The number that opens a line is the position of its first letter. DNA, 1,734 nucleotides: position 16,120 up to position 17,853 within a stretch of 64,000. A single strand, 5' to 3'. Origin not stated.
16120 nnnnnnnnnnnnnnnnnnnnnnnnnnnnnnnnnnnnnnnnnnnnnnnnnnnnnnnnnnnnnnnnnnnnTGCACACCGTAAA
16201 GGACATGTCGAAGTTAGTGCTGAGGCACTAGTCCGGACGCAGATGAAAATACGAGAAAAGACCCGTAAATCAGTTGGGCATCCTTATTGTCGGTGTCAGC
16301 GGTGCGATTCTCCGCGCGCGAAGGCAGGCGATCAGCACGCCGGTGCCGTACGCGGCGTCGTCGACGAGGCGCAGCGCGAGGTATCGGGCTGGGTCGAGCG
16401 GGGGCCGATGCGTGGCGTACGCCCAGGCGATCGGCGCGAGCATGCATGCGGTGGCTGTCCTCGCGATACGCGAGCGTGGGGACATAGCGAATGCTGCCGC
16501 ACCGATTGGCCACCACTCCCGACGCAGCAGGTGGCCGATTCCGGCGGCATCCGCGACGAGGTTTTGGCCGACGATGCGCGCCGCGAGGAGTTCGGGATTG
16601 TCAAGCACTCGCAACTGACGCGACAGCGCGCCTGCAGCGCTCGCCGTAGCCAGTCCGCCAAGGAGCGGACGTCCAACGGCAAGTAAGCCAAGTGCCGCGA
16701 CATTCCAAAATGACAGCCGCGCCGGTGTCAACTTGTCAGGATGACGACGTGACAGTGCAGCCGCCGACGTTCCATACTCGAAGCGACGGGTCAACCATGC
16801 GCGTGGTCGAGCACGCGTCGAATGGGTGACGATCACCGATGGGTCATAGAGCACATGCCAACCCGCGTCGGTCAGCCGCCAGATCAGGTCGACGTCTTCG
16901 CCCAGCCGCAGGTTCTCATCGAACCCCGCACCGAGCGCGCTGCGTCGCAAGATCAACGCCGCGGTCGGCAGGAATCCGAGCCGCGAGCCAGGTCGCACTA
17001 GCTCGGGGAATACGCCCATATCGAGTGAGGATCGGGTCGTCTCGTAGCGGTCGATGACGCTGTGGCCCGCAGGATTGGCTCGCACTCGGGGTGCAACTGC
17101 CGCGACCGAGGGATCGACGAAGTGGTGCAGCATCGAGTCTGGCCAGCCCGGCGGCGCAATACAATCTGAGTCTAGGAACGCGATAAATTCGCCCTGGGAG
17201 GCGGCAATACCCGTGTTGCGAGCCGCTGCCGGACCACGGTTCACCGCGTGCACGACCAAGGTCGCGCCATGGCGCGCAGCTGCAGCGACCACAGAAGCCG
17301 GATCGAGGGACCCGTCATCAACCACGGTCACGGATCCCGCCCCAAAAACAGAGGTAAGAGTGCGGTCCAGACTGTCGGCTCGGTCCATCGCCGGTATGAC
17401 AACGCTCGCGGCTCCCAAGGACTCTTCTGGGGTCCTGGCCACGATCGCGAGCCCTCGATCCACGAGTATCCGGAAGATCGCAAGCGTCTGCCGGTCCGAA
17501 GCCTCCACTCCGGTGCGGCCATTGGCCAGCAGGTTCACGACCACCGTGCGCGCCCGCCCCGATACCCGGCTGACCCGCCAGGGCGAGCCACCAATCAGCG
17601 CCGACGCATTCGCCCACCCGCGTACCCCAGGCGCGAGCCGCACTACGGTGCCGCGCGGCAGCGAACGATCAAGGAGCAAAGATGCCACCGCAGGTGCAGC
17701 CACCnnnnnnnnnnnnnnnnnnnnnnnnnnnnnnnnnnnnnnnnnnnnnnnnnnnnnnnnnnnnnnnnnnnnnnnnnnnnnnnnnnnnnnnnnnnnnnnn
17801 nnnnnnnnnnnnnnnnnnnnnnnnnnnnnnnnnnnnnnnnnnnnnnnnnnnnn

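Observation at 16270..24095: Complete mycofactocin locus with a rearranged architecture: mftR-mftF operon divergent from mftABCDE-SDR, and no mftG nearby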

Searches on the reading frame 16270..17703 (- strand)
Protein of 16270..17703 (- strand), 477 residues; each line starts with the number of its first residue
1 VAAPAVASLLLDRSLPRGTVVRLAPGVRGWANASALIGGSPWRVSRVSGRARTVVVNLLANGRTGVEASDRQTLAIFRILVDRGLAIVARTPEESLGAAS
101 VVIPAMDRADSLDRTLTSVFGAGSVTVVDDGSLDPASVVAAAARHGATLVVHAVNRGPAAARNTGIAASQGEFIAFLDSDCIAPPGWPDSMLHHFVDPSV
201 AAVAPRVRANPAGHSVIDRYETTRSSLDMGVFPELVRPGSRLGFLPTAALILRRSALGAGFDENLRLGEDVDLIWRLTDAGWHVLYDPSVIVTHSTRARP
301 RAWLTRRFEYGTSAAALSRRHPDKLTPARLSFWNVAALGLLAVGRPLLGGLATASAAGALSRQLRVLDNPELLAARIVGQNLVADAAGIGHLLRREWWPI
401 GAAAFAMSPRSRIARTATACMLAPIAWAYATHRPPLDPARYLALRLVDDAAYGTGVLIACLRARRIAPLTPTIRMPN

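Call 6: search_protein_families(library=ncbifam, proteins=[window:16270-17703:-], max_evalue=0.00001)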
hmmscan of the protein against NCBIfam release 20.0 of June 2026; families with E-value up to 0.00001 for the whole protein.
window:16270-17703:- (477 aa): 8 families
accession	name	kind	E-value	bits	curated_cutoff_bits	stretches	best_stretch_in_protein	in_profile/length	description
TIGR03965.1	mycofact_glyco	equivalog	1.1e-117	393.8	280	1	21-474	1-466/467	mycofactocin biosynthesis glycosyltransferase MftF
NF041875.1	EPS_EpsD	equivalog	1.2e-28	100.5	370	1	100-331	2-244/325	exopolysaccharide biosynthesis glycosyltransferase EpsD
TIGR03937.1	PgaC_IcaA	equivalog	2.2e-14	53.2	422.3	1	92-291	40-247/407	poly-beta-1,6-N-acetyl-D-glucosamine synthase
TIGR04283.1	glyco_like_mftF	equivalog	1.3e-12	47.8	182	1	100-308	2-199/221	TIGR04283 family arsenosugar biosynthesis glycosyltransferase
NF038302.1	EPS_HpsE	equivalog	1.3e-09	37.5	300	1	125-296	36-224/307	hormogonium polysaccharide biosynthesis glycosyltransferase HpsE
NF007482.0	PRK10073.1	equivalog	6.9e-09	35.1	423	1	99-182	8-97/334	glycosyltransferase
NF041394.1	GtaseAglG_Halo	equivalog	5.6e-08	32.4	440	1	111-208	17-120/304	glucosyl-dolichyl phosphate glucuronosyltransferase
NF047683.1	TeichurnBiosyTuaG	equivalog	6.3e-07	29.3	400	1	99-181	8-97/252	teichuronic acid biosynthesis protein TuaG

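Call 8: find_homologous_proteins(query=window:16270-17703:-)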
Query window:16270-17703:- (477 aa): 3006 proteins with E <= 0.001 among 8000 candidates; the best 120 are listed.
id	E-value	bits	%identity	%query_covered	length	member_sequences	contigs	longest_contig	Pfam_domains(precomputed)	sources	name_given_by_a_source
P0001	6.6e-276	933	92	98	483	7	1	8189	PF13632.13,PF10111.15,PF13641.13,PF00535.33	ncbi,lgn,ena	-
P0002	2.9e-232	790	79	98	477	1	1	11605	PF13632.13,PF10111.15,PF13641.13,PF00535.33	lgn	-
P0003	4.1e-232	789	78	98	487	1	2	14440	PF13632.13,PF10111.15,PF13641.13,PF00535.33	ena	-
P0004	1.1e-224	765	77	98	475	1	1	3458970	PF13632.13,PF10111.15,PF13641.13,PF00535.33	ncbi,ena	-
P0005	2.5e-213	727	71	98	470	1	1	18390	PF13632.13,PF10111.15,PF13641.13,PF00535.33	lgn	-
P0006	1.7e-210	718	76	90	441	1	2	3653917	PF13632.13,PF10111.15,PF13641.13,PF00535.33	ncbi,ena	-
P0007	7.2e-206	703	72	98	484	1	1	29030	PF10111.15,PF13641.13,PF00535.33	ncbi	-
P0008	3.5e-195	667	65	100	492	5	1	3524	PF13632.13,PF10111.15,PF13641.13,PF00535.33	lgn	-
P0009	1.6e-188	645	67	98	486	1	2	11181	PF13632.13,PF13641.13,PF00535.33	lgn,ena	-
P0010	1.8e-187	642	65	98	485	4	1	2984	PF13632.13,PF10111.15,PF13641.13,PF00535.33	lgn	-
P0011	1.8e-167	576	60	100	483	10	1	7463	PF13632.13,PF10111.15,PF13641.13,PF00535.33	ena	-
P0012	7.2e-167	574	60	96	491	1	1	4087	PF13632.13,PF10111.15,PF13641.13,PF00535.33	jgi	jgi:mycofactocin glycosyltransferase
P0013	2.9e-166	572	59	99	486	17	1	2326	PF13632.13,PF10111.15,PF13641.13,PF00535.33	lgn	-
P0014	6.6e-163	561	58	100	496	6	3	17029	PF13632.13,PF10111.15,PF13641.13,PF00535.33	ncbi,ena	-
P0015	1.4e-162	560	59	95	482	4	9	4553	PF13632.13,PF10111.15,PF13641.13,PF00535.33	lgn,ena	-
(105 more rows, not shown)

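Call 10: find_encoding_contigs(protein=P0004, flank=10000, max_places=3)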
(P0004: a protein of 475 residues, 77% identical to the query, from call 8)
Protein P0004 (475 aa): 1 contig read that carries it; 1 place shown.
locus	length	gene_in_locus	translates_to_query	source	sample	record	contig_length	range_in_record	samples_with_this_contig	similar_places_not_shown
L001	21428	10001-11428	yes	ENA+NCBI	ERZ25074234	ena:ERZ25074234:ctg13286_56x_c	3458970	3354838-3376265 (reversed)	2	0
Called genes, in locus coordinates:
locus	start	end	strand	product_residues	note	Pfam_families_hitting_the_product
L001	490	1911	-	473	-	-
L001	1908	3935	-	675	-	-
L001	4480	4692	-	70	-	-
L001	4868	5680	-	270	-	PF00106:adh_short, PF08659:KR, PF01370:Epimerase (weak), PF13561:adh_short_C2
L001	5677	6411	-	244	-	PF02633:Creatininase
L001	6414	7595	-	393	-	PF01070:FMN_dh, PF00478:IMPDH (weak), PF01645:Glu_synthase (weak)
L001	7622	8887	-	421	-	PF04055:Radical_SAM, PF13186:SPASM (weak)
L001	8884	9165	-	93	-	PF26520:MftB_chaperone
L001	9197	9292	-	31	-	PF23709:MftA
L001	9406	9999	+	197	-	PF00440:TetR_N, PF17754:TetR_C_14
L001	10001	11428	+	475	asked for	PF00535:Glycos_transf_2, PF13641:Glyco_tranf_2_3, PF10111:Glyco_tranf_2_2 (weak), PF13632:Glyco_trans_2_3 (weak)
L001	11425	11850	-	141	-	PF12680:SnoaL_2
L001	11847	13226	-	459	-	PF03972:MmgE_PrpD_N, PF19305:MmgE_PrpD_C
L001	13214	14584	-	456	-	PF03972:MmgE_PrpD_N, PF19305:MmgE_PrpD_C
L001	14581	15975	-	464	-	PF00890:FAD_binding_2, PF01266:DAO, PF01494:FAD_binding_3, PF03486:HI0933_like (faint), PF07992:Pyr_redox_2 (faint), PF12831:FAD_oxidored, PF01593:Amino_oxidase (faint), PF13450:NAD_binding_8 (weak)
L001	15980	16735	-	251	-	PF00106:adh_short, PF01370:Epimerase (weak), PF08659:KR, PF13561:adh_short_C2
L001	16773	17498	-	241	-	PF00106:adh_short, PF13561:adh_short_C2, PF08659:KR (weak)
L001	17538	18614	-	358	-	PF00724:Oxidored_FMN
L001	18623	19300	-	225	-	PF00392:GntR, PF07729:FCD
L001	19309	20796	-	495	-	PF00171:Aldedh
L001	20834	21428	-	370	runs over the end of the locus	PF08240:ADH_N, PF00107:ADH_zinc_N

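Call 12: find_related_loci(query=A1, collection=genome_contigs, flank=10000)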
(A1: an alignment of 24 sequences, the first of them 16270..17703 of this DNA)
Query A1 (477 aa) in genome_contigs; peptide patterns used: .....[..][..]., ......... (x = any residue, [..] = any of these).
600 stretches matched a pattern (row limit reached: there are more); 571 encode a relative of the query (tblastn E <= 1e-3); the best 80 are kept; 80 distinct loci.
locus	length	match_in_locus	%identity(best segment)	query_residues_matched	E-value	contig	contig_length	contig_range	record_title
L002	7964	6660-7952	56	41-475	2e-138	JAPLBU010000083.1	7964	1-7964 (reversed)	MAG: Actinomycetota bacterium isolate LacPavin_0818_WC45_MAG_67_6 LacPavin_0818_WC45_scaffold_387122, whole genome shotg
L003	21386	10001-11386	50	15-476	4e-136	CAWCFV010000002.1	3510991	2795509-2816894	MAG: uncultured Actinomycetota bacterium isolate MFD01275.bin.1.13 genome assembly, contig: contig_4931, whole genome sh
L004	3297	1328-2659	53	32-476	2e-132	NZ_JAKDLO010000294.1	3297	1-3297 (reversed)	MAG: Intrasporangium sp. isolate 43_S57 43_S57_NODE_3022_length_3297_cov_12.075571, whole genome shotgun sequence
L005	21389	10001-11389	51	14-476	5e-120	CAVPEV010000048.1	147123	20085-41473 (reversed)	MAG: uncultured Actinomycetota bacterium isolate MFD10097.bin.1.32 genome assembly, contig: contig_2345, whole genome sh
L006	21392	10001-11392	51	14-477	2e-117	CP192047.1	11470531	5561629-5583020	Spirillospora sp. CA-255316 chromosome, complete genome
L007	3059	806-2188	47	14-473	5e-120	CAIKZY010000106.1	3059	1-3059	MAG: uncultured actinobacterium isolate Umea_bin-02517 genome assembly, contig: bin-02517:106/187, whole genome shotgun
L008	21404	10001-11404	51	14-477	6e-115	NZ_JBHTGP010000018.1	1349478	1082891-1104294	Actinomadura fibrosa strain JCM 9371 platanus_K_17_124_18, whole genome shotgun sequence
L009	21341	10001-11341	47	26-473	3e-115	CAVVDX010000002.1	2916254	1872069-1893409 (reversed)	MAG: uncultured Actinomycetota bacterium isolate MFD02248.bin.2.4 genome assembly, contig: contig_5697, whole genome sho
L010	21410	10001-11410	48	14-475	5e-114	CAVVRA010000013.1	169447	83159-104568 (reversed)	MAG: uncultured Actinomycetota bacterium isolate MFD02809.bin.2.139 genome assembly, contig: contig_57194, whole genome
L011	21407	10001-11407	52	13-474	4e-114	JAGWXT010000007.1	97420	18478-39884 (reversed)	MAG: Actinomycetales bacterium isolate REEB473 contig-150_261, whole genome shotgun sequence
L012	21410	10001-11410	48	7-477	2e-113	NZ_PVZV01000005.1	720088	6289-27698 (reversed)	Actinocorallia populi strain A251 contig5, whole genome shotgun sequence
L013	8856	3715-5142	47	14-477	2e-113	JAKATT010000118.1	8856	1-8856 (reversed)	MAG: Actinomycetes bacterium isolate YP3.bin102 NODE_10132_length_8856_cov_6.45194, whole genome shotgun sequence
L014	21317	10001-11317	50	37-474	5e-112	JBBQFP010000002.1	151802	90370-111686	MAG: Actinomycetes bacterium isolate Co_metawrap_1023 Cmw_1023_k141_13601055_length_151802_cov_12.8553, whole genome sho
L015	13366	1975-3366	50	14-477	1e-111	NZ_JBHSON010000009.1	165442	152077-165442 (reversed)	Actinomadura rugatobispora strain JCM 3366 idba_K_17_124_22_9, whole genome shotgun sequence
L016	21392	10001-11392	50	14-477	1e-111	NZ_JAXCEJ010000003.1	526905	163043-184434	Actinomadura chokoriensis strain DLS-47 contig3, whole genome shotgun sequence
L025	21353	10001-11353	43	21-475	4e-104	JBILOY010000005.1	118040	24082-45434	MAG: Candidatus Nanopelagicales bacterium isolate ME2017-12-01_3300044633_group7_bin147 Rohwer_bin347_scaffold_44_c1, wh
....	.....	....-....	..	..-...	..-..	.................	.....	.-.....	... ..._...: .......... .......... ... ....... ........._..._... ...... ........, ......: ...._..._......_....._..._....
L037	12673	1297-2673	40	21-476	1e-86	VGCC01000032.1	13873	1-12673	MAG: Actinomycetota bacterium isolate K_Offshore_80m_m2_226 K_Offshore_80m_m2_226_Ga0194132_10009109, whole genome shotg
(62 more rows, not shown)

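Call 20: find_encoding_contigs(protein=window:16270-17703:-, flank=10000, max_places=4)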
Protein window:16270-17703:- (477 aa): no gene with exactly this product is on record in the collection.

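Call 30: find_encoding_contigs(protein=P0006, flank=10000, max_places=2)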
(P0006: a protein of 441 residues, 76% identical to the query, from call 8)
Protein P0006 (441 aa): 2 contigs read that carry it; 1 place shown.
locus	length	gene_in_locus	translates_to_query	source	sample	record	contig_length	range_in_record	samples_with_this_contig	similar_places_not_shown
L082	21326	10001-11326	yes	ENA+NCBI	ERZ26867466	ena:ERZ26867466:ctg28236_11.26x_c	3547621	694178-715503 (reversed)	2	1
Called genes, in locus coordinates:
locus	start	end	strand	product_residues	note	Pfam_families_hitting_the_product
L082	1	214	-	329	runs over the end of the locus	PF00092:VWA, PF13519:VWA_2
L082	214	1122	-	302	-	PF01882:DUF58, PF13519:VWA_2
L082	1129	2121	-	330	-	PF20030:bpMoxR, PF07726:AAA_3, PF07728:AAA_5, PF17863:AAA_lid_2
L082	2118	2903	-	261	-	PF00089:Trypsin, PF13365:Trypsin_2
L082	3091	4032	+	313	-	PF08021:FAD_binding_9, PF04954:SIP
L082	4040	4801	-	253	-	PF00106:adh_short, PF08659:KR, PF13561:adh_short_C2, PF23441:SDR (weak)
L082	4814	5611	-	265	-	PF00106:adh_short, PF08659:KR, PF13561:adh_short_C2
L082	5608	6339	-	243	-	PF02633:Creatininase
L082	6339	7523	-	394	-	PF01070:FMN_dh, PF00478:IMPDH (weak), PF01645:Glu_synthase (weak)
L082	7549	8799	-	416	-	PF04055:Radical_SAM, PF13186:SPASM (weak)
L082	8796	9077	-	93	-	PF26520:MftB_chaperone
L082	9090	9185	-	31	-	PF23709:MftA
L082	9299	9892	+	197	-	PF00440:TetR_N, PF17754:TetR_C_14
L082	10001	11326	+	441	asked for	PF00535:Glycos_transf_2, PF13641:Glyco_tranf_2_3, PF10111:Glyco_tranf_2_2, PF13632:Glyco_trans_2_3 (weak)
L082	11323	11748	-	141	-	PF12680:SnoaL_2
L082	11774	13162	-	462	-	PF03972:MmgE_PrpD_N, PF19305:MmgE_PrpD_C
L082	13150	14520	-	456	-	PF03972:MmgE_PrpD_N, PF19305:MmgE_PrpD_C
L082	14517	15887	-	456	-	PF00890:FAD_binding_2, PF01266:DAO, PF01494:FAD_binding_3, PF03486:HI0933_like (faint), PF07992:Pyr_redox_2 (faint), PF12831:FAD_oxidored, PF13450:NAD_binding_8 (weak), PF01593:Amino_oxidase (faint)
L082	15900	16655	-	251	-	PF00106:adh_short, PF08659:KR, PF23441:SDR (weak), PF13561:adh_short_C2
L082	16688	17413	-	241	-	PF00106:adh_short, PF13561:adh_short_C2, PF08659:KR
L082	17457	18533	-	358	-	PF00724:Oxidored_FMN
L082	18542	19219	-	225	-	PF00392:GntR, PF07729:FCD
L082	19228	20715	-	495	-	PF00171:Aldedh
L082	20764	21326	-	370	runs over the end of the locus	PF08240:ADH_N, PF00107:ADH_zinc_N, PF13602:ADH_zinc_N_2 (faint)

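Call 31: find_encoding_contigs(protein=P0007, flank=10000, max_places=2)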
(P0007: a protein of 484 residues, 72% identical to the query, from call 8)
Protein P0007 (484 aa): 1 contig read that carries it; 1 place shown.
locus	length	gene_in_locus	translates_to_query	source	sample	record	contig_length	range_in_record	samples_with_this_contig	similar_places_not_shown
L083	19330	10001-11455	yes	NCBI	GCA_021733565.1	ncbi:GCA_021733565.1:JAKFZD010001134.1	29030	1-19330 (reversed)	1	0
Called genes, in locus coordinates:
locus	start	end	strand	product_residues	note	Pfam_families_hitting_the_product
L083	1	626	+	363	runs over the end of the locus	PF02771:Acyl-CoA_dh_N, PF00441:Acyl-CoA_dh_1, PF08028:Acyl-CoA_dh_2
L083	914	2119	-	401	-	PF02771:Acyl-CoA_dh_N, PF02770:Acyl-CoA_dh_M, PF00441:Acyl-CoA_dh_1, PF08028:Acyl-CoA_dh_2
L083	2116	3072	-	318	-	PF03328:HpcH_HpaI, PF15617:C-C_Bond_Lyase (weak), PF22484:DUF6986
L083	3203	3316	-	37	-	-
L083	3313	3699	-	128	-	-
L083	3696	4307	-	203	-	PF13577:SnoaL_4, PF12680:SnoaL_2 (weak)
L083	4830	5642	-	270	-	PF00106:adh_short, PF08659:KR, PF13561:adh_short_C2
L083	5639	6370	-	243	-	PF02633:Creatininase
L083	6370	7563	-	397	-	PF01070:FMN_dh, PF03060:NMO (faint), PF00478:IMPDH (weak), PF01645:Glu_synthase (weak)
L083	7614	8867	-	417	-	PF04055:Radical_SAM, PF13186:SPASM (weak)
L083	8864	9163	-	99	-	PF26520:MftB_chaperone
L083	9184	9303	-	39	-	PF23709:MftA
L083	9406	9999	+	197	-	PF00440:TetR_N, PF17754:TetR_C_14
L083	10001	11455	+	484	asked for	PF00535:Glycos_transf_2, PF10111:Glyco_tranf_2_2 (weak), PF13641:Glyco_tranf_2_3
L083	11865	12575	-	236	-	PF00392:GntR, PF07729:FCD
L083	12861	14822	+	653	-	PF16177:ACAS_N, PF00501:AMP-binding, PF13193:AMP-binding_C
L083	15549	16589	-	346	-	PF00296:Bac_luciferase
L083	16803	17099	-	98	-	-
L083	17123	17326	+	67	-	-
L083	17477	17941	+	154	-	PF13744:HTH_37 (weak), PF13560:HTH_31 (faint), PF01381:HTH_3, PF13443:HTH_26 (weak)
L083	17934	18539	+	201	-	PF02661:Fic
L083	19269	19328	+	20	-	?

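Call 32: find_encoding_contigs(protein=P0003, flank=10000, max_places=2)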
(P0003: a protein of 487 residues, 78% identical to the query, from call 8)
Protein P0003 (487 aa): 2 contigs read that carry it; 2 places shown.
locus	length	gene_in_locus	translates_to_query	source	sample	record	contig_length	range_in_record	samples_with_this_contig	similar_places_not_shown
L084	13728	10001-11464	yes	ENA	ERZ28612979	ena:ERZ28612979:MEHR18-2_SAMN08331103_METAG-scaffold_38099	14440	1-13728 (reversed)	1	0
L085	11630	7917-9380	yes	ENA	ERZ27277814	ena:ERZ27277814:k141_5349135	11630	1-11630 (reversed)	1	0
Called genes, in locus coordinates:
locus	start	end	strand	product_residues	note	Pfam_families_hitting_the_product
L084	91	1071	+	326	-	PF00248:Aldo_ket_red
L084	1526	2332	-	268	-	PF00106:adh_short, PF08659:KR, PF13561:adh_short_C2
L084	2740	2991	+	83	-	PF13518:HTH_28 (weak)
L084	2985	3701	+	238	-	PF11716:MDMPI_N, PF07398:MDMPI_C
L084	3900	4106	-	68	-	-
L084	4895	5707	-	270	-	PF00106:adh_short, PF08659:KR, PF01370:Epimerase (faint), PF13561:adh_short_C2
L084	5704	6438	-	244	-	PF02633:Creatininase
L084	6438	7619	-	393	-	PF01070:FMN_dh, PF01645:Glu_synthase (weak), PF00478:IMPDH (weak)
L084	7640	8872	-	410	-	PF04055:Radical_SAM, PF13186:SPASM (weak)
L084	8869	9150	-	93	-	PF26520:MftB_chaperone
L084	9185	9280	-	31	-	PF23709:MftA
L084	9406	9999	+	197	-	PF00440:TetR_N, PF17754:TetR_C_14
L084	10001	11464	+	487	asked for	PF00535:Glycos_transf_2, PF10111:Glyco_tranf_2_2 (weak), PF13641:Glyco_tranf_2_3, PF13632:Glyco_trans_2_3 (weak)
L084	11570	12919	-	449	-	-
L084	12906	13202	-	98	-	-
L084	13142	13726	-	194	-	?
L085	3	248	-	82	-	?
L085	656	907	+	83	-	PF13518:HTH_28 (weak)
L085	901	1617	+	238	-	PF11716:MDMPI_N, PF07398:MDMPI_C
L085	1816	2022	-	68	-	-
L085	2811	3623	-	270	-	PF00106:adh_short, PF08659:KR, PF01370:Epimerase (faint), PF13561:adh_short_C2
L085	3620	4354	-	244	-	PF02633:Creatininase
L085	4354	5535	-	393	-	PF01070:FMN_dh, PF01645:Glu_synthase (weak), PF00478:IMPDH (weak)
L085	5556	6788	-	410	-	PF04055:Radical_SAM, PF13186:SPASM (weak)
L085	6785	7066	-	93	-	PF26520:MftB_chaperone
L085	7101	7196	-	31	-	PF23709:MftA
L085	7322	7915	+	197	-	PF00440:TetR_N, PF17754:TetR_C_14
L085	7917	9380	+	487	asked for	PF00535:Glycos_transf_2, PF10111:Glyco_tranf_2_2 (weak), PF13641:Glyco_tranf_2_3, PF13632:Glyco_trans_2_3 (weak)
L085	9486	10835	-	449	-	-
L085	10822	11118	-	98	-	-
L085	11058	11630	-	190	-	?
